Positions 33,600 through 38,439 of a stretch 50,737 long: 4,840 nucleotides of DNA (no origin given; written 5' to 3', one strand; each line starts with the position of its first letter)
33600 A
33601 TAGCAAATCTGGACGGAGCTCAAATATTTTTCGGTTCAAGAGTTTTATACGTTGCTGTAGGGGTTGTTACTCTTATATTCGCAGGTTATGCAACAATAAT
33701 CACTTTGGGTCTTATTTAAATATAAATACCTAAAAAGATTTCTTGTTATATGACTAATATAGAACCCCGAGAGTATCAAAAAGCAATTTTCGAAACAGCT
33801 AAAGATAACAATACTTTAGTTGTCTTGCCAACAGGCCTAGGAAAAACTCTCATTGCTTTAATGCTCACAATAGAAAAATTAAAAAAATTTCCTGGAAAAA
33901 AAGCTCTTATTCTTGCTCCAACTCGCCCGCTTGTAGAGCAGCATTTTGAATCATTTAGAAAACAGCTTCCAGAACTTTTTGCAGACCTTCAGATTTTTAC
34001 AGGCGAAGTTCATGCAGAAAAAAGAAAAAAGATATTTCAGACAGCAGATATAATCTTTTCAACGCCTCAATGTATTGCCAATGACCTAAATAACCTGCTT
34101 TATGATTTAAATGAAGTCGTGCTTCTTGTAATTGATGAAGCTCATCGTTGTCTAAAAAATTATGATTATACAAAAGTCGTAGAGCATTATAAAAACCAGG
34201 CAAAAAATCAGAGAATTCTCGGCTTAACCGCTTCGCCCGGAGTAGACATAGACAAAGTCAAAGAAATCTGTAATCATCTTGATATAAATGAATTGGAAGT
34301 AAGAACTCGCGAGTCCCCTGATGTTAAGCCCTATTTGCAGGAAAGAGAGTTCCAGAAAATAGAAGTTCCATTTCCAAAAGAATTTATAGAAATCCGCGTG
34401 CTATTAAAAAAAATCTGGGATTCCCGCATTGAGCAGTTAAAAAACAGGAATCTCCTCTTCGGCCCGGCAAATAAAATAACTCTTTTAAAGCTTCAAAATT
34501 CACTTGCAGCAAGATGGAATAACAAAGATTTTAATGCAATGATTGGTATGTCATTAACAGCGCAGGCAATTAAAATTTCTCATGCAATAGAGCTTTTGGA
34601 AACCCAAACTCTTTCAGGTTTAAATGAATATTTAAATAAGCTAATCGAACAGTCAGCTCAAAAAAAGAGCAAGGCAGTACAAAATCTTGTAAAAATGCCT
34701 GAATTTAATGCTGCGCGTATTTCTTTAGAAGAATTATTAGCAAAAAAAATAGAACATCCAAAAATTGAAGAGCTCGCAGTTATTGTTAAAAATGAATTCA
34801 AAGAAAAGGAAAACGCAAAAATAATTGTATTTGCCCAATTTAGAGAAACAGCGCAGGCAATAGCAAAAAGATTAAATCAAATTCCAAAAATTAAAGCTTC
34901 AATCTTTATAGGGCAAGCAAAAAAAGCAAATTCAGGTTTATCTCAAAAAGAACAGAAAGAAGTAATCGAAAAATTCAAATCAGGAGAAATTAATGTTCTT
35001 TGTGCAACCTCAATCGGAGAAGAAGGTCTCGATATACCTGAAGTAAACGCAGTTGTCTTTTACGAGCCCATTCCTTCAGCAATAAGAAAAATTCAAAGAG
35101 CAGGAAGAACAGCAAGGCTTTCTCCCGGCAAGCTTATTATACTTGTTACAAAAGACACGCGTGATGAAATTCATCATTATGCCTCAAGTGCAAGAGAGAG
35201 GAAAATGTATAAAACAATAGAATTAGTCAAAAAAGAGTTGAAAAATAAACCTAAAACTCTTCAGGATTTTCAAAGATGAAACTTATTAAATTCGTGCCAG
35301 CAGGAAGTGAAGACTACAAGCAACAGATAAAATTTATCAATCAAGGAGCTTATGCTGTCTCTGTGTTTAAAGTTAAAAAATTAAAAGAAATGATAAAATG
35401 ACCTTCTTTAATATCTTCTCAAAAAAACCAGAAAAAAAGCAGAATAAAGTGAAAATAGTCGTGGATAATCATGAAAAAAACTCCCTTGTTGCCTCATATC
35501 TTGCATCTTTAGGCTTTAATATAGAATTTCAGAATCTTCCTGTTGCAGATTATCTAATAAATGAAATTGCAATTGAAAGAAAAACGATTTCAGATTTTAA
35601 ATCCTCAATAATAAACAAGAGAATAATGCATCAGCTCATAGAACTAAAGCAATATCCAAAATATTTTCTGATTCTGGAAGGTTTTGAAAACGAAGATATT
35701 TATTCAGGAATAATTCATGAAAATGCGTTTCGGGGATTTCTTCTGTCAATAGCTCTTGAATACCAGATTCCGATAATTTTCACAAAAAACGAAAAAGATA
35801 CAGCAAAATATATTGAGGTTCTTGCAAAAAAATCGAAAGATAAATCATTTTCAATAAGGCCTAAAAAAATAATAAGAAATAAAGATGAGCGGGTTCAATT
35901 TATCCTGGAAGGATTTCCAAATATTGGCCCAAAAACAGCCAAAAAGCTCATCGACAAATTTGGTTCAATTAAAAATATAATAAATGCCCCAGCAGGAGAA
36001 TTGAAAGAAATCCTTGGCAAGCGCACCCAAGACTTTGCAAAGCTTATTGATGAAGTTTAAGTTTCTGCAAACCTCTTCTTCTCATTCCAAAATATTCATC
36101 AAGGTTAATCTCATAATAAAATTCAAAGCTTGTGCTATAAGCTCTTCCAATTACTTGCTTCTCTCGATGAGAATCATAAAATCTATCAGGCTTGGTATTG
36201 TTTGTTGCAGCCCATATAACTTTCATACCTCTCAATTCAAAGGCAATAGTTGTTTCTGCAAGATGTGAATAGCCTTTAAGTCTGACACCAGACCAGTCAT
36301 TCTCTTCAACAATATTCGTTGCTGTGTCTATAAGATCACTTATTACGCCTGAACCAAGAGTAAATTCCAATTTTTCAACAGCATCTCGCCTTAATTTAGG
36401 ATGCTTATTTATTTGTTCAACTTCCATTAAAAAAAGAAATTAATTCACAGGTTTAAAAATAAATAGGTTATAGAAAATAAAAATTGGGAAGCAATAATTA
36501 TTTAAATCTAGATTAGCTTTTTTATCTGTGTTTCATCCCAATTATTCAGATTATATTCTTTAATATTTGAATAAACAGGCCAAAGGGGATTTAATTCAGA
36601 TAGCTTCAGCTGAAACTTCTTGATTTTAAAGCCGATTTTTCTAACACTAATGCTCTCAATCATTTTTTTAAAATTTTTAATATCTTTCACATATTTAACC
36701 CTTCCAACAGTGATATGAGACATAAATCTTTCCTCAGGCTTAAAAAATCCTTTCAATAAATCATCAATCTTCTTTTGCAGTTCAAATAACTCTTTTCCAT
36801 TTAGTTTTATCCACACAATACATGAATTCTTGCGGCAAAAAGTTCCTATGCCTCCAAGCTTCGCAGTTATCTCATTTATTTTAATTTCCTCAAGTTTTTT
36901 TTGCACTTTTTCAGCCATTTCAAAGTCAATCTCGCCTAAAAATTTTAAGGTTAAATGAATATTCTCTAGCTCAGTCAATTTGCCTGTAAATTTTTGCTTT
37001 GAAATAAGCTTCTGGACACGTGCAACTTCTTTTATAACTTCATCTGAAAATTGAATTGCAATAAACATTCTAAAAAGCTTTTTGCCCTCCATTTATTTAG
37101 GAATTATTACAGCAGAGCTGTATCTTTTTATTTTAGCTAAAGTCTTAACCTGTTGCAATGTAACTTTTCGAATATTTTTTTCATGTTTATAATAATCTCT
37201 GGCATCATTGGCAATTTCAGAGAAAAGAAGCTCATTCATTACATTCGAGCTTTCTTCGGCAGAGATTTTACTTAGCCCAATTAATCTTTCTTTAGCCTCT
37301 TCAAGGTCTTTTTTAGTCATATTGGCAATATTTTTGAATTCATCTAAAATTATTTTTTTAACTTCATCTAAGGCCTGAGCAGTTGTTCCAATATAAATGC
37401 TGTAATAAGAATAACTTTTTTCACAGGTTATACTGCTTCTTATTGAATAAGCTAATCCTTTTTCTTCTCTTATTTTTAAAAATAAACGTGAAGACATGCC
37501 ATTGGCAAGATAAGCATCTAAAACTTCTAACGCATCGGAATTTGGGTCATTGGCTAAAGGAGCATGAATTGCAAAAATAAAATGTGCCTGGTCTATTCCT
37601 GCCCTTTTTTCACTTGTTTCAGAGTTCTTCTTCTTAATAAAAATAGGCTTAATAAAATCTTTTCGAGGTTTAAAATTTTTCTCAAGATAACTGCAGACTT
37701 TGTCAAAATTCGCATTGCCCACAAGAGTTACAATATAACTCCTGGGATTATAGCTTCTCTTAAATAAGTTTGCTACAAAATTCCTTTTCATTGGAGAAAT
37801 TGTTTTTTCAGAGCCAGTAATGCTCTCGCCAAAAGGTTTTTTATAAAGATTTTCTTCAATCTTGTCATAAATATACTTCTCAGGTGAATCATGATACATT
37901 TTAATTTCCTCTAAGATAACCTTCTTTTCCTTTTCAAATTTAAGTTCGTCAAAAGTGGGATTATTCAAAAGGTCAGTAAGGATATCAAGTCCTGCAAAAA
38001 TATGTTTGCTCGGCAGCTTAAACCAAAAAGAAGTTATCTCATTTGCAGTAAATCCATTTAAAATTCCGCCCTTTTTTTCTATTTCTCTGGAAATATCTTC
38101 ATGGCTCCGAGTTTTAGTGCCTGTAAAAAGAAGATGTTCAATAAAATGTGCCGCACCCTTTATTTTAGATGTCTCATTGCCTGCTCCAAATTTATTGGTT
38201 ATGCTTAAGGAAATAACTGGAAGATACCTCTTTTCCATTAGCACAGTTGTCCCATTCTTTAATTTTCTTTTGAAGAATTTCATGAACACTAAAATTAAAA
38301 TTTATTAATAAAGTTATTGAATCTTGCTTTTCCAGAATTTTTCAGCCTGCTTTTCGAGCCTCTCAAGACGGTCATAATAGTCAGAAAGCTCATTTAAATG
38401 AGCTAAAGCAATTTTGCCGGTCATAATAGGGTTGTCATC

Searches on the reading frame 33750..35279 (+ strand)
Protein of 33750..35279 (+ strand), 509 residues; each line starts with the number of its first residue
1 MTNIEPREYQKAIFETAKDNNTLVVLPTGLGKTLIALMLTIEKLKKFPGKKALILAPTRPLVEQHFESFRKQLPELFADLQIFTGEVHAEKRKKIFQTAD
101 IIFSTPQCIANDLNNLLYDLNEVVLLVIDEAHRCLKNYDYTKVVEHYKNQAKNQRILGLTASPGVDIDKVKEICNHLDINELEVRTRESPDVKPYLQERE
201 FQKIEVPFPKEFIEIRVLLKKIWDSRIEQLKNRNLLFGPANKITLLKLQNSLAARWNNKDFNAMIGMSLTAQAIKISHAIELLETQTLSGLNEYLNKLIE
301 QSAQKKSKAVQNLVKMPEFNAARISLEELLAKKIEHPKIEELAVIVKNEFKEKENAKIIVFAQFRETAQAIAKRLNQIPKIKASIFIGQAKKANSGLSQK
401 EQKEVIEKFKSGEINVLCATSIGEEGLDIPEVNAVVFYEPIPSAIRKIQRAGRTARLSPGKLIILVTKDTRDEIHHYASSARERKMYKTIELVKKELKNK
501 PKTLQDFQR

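Call 68: search_protein_families(library=pfam, proteins=[window:33750-35279:+], max_evalue=0.001)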
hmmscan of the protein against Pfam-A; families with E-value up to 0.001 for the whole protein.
window:33750-35279:+ (509 aa): 7 families
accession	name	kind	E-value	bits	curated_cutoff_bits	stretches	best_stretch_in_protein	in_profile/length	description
PF00270.35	DEAD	-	3.4e-32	111.9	26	1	8-168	2-165/167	DEAD/DEAH box helicase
PF00271.37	Helicase_C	-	8.7e-26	90.8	23.5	1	345-457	9-109/110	Helicase conserved C-terminal domain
PF04851.21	ResIII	-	1.9e-25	90.1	22.5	1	4-163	2-162/164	Type III restriction enzyme, res subunit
PF21210.2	RNA_helicase_helical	-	1.4e-13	51.4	27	1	242-320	26-104/108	Putative ATP-dependent RNA helicase, helical bundle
PF18766.7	SWI2_SNF2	-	2.6e-05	24.4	26.7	1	19-165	18-157/221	SWI2/SNF2 ATPase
PF16203.11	ERCC3_RAD25_C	-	0.00011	22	27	1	349-456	54-150/248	ERCC3/RAD25/XPB C-terminal helicase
PF22590.2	Cas3-like_C_2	-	0.00016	22.4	27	1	359-456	6-103/106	CRISPR-associated nuclease/helicase Cas3, C-terminal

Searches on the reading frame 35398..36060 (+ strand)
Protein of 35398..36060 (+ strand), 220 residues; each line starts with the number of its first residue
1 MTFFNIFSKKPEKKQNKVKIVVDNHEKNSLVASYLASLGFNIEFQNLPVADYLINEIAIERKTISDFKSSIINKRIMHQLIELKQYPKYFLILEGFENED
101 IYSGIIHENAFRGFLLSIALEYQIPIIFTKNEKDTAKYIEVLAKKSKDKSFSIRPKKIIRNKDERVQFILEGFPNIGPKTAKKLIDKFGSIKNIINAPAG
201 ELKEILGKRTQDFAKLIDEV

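Call 68: search_protein_families(library=pfam, proteins=[window:35398-36060:+], max_evalue=0.001)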
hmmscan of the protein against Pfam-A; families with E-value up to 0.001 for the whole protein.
window:35398-36060:+ (220 aa): 4 families
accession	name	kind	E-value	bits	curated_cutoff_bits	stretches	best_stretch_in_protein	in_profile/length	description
PF02732.21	ERCC4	-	6.1e-26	91.4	24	1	22-141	1-139/140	ERCC4 domain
PF01367.25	5_3_exonuc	-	1.4e-06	29.2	40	1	171-204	21-53/97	5'-3' exonuclease, C-terminal SAM fold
PF12826.13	HHH_2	-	9.2e-06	26.2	27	1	172-205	7-40/64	Helix-hairpin-helix motif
PF14520.12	HHH_5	-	1.3e-05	26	27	1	170-210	4-47/57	Helix-hairpin-helix domain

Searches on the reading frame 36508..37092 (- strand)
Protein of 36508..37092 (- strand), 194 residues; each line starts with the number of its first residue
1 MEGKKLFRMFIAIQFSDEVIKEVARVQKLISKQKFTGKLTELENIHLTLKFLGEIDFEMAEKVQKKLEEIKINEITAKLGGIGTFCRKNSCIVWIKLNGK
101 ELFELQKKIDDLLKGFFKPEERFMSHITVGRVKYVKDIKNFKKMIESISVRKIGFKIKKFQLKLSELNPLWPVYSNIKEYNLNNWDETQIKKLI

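Call 68: search_protein_families(library=pfam, proteins=[window:36508-37092:-], max_evalue=0.001)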
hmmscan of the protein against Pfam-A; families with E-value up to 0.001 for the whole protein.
window:36508-37092:- (194 aa): 2 families
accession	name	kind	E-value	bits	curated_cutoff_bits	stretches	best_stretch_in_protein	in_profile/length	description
PF02834.22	LigT_PEase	-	4.6e-22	78.4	23.3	2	16-88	4-80/87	LigT like Phosphoesterase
PF13563.12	2_5_RNA_ligase2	-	2e-09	38.1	27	1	17-145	3-129/152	2'-5' RNA ligase superfamily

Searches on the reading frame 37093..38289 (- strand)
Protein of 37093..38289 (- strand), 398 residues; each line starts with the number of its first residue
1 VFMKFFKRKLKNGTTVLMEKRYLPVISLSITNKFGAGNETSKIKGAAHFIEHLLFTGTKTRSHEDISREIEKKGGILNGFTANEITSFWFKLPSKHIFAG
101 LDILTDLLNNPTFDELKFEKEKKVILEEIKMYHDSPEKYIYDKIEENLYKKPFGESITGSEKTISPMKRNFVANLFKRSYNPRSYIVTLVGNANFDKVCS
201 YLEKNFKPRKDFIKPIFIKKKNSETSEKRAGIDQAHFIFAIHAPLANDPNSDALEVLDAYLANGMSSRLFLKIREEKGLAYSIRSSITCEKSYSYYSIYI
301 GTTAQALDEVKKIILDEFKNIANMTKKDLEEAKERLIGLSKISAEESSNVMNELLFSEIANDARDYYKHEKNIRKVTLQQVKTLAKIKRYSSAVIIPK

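Call 68: search_protein_families(library=pfam, proteins=[window:37093-38289:-], max_evalue=0.001)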
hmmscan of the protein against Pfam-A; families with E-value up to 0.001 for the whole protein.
window:37093-38289:- (398 aa): 2 families
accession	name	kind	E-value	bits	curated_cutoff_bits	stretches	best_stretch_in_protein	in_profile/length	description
PF00675.25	Peptidase_M16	-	4.9e-31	108.1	22.3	1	22-158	9-146/149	Insulinase (Peptidase family M16)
PF05193.26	Peptidase_M16_C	-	1.7e-28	100.2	23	1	170-336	5-181/181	Peptidase M16 inactive domain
